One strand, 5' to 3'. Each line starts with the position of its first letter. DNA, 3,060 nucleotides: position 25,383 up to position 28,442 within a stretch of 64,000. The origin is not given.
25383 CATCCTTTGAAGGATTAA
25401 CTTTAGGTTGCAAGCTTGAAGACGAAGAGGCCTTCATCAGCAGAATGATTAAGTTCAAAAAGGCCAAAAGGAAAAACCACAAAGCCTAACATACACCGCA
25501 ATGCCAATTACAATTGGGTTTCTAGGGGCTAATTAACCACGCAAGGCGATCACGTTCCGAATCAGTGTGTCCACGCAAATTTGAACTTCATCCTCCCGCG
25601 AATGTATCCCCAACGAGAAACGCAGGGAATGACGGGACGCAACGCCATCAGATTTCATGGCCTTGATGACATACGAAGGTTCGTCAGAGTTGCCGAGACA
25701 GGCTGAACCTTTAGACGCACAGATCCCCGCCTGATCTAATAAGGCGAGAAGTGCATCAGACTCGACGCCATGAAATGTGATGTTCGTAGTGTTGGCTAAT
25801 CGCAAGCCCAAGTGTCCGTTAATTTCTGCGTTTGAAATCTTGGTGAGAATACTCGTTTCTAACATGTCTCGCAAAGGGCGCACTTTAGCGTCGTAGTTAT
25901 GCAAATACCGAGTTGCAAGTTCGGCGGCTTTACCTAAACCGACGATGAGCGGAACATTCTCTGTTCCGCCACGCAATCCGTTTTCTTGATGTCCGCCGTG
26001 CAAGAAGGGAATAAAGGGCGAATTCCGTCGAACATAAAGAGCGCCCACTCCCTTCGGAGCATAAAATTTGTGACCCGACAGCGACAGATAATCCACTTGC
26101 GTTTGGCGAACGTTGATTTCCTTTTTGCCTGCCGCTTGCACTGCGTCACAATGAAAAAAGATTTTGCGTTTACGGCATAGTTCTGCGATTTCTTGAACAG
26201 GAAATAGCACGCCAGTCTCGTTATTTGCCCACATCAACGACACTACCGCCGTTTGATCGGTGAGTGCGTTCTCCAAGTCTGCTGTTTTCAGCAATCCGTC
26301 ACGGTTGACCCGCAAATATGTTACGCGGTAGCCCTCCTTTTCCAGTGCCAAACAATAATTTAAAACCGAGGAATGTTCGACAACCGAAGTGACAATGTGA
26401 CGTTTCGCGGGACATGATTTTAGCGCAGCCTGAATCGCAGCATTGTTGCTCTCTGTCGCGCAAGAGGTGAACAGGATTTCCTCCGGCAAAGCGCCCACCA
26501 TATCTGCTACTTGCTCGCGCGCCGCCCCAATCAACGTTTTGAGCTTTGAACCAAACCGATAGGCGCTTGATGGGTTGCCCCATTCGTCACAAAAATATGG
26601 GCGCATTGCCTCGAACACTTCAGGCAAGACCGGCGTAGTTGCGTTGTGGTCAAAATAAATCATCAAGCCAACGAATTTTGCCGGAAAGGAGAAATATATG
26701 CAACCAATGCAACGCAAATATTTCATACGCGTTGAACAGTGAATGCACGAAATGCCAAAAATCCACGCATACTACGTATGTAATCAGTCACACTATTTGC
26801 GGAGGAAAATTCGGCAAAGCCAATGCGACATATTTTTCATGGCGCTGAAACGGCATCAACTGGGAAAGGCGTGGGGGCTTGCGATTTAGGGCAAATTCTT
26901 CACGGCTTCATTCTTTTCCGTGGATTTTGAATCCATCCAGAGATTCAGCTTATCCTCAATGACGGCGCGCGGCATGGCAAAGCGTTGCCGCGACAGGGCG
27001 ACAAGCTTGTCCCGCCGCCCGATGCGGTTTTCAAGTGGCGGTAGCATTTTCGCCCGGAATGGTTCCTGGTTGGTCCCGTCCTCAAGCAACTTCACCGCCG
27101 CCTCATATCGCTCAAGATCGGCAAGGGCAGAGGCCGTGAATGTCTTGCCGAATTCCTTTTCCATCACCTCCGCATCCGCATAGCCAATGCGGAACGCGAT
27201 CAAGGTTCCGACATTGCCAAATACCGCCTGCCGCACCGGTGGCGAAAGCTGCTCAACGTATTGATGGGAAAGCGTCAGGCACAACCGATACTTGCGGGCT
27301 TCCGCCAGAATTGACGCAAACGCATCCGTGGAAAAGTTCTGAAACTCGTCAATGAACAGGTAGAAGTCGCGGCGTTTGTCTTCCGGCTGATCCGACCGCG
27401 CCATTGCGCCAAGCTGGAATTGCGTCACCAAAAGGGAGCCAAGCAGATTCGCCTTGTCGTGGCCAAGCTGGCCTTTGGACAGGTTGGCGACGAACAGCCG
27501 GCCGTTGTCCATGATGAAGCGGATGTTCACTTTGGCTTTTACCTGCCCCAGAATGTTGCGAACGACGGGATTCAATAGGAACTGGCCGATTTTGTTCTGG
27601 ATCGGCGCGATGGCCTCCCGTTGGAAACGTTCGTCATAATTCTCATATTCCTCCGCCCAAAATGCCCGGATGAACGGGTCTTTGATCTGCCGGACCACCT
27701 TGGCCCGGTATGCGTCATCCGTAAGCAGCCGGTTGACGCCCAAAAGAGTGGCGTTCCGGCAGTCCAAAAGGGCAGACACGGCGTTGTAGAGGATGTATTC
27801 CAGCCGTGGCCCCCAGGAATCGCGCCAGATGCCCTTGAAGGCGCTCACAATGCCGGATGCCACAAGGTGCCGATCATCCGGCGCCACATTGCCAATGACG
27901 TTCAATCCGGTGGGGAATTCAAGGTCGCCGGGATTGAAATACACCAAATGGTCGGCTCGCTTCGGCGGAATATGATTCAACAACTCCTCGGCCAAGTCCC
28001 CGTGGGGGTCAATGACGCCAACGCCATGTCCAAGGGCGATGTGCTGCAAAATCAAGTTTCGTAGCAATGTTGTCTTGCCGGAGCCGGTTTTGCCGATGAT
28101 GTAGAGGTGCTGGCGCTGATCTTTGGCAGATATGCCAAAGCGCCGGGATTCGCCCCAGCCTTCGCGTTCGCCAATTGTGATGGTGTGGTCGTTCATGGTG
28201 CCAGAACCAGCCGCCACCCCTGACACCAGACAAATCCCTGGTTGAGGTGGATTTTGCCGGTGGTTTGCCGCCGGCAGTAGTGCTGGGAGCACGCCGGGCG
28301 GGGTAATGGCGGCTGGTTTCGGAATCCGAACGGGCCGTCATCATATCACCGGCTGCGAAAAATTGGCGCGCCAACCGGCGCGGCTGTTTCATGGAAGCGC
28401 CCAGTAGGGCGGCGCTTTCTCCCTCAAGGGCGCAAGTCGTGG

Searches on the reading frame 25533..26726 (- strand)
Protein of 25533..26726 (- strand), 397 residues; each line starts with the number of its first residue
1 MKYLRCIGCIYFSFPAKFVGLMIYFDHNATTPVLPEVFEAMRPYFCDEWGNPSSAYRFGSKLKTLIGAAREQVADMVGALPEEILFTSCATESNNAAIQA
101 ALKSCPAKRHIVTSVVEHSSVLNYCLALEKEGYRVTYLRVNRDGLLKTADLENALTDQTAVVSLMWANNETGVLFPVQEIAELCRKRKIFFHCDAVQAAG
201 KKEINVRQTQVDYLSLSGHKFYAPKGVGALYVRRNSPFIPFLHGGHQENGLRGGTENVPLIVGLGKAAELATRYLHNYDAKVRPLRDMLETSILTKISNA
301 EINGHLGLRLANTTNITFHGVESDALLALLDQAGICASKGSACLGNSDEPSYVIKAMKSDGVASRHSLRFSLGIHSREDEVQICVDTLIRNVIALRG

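Call 10: search_protein_families(library=pfam, proteins=[window:25533-26726:-], max_evalue=0.01)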
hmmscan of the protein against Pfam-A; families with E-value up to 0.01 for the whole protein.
window:25533-26726:- (397 aa): 4 families
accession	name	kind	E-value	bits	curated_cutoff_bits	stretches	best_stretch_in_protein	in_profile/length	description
PF00266.25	Aminotran_5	-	4.1e-85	286.4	21.5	1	23-382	1-369/371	Aminotransferase class-V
PF01212.27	Beta_elim_lyase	-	2e-06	27.8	27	1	69-219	37-198/288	Beta-eliminating lyase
PF01041.23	DegT_DnrJ_EryC1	-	0.00073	19.3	19.8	1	90-202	44-153/360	DegT/DnrJ/EryC1/StrS aminotransferase family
PF00282.25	Pyridoxal_deC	-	0.0056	15.9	27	1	104-235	141-282/375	Pyridoxal-dependent decarboxylase conserved domain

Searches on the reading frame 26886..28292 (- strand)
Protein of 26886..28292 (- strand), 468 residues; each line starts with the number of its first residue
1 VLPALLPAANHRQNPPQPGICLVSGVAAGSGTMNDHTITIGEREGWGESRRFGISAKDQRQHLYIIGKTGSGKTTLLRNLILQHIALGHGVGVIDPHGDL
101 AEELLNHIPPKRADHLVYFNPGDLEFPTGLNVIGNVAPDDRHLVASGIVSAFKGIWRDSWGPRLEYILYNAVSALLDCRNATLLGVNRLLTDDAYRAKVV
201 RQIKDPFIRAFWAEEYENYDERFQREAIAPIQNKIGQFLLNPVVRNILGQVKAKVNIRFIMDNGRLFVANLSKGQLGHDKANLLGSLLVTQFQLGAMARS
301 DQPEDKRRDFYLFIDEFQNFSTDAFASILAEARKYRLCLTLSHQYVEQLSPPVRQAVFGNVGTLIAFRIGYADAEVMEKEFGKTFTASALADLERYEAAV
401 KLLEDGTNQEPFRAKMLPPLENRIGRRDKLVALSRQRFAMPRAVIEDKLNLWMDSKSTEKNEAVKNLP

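Call 10: search_protein_families(library=pfam, proteins=[window:26886-28292:-], max_evalue=0.01)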
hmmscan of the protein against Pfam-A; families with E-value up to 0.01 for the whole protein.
window:26886-28292:- (468 aa): 16 families
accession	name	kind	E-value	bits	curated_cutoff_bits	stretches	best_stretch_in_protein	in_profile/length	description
PF10412.15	TrwB_AAD_bind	-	1.6e-11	44.2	20.5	1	55-381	10-323/387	Type IV secretion-system coupling protein DNA-binding domain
PF01935.23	DUF87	-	4.3e-08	34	23.2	1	59-245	22-176/220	Helicase HerA, central domain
PF13401.12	AAA_22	-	1.1e-06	29.4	27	1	58-84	3-29/130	AAA domain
PF02534.20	T4SS-DNA_transf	-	4.5e-05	22.9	20.1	0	41-133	27-114/468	Type IV secretory system Conjugative DNA transfer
PF25199.1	nSTAND_NTPase5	-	7.5e-05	23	34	1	56-106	37-88/145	Novel STAND NTPase 5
PF20720.3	nSTAND3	-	8.1e-05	22.8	27.2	1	58-109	15-62/155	Novel STAND NTPase 3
PF01580.24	FtsK_SpoIIIE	-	0.00022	21.2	24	1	55-83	34-62/221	FtsK/SpoIIIE family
PF13191.12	AAA_16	-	0.00023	22.1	32.6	0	58-81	21-45/167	AAA ATPase domain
PF24389.1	ORC-CDC6-like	-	0.0007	18.9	27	1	59-86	31-58/571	ORC-CDC6-like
PF12696.13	TraG-D_C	-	0.00072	19.9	22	1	310-369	2-66/126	TraM recognition site of TraD and TraG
PF13604.12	AAA_30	-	0.0021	18.3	27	0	57-106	15-64/191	AAA domain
PF03205.20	MobB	-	0.0025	18.2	26.6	1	63-97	2-36/133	Molybdopterin guanine dinucleotide synthesis protein B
PF13173.12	AAA_14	-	0.0025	18.2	27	0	61-85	3-27/129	AAA domain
PF04851.21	ResIII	-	0.0025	18.2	22.5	0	56-103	19-68/164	Type III restriction enzyme, res subunit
PF00005.33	ABC_tran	-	0.0038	18.2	25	0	60-81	11-32/137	ABC transporter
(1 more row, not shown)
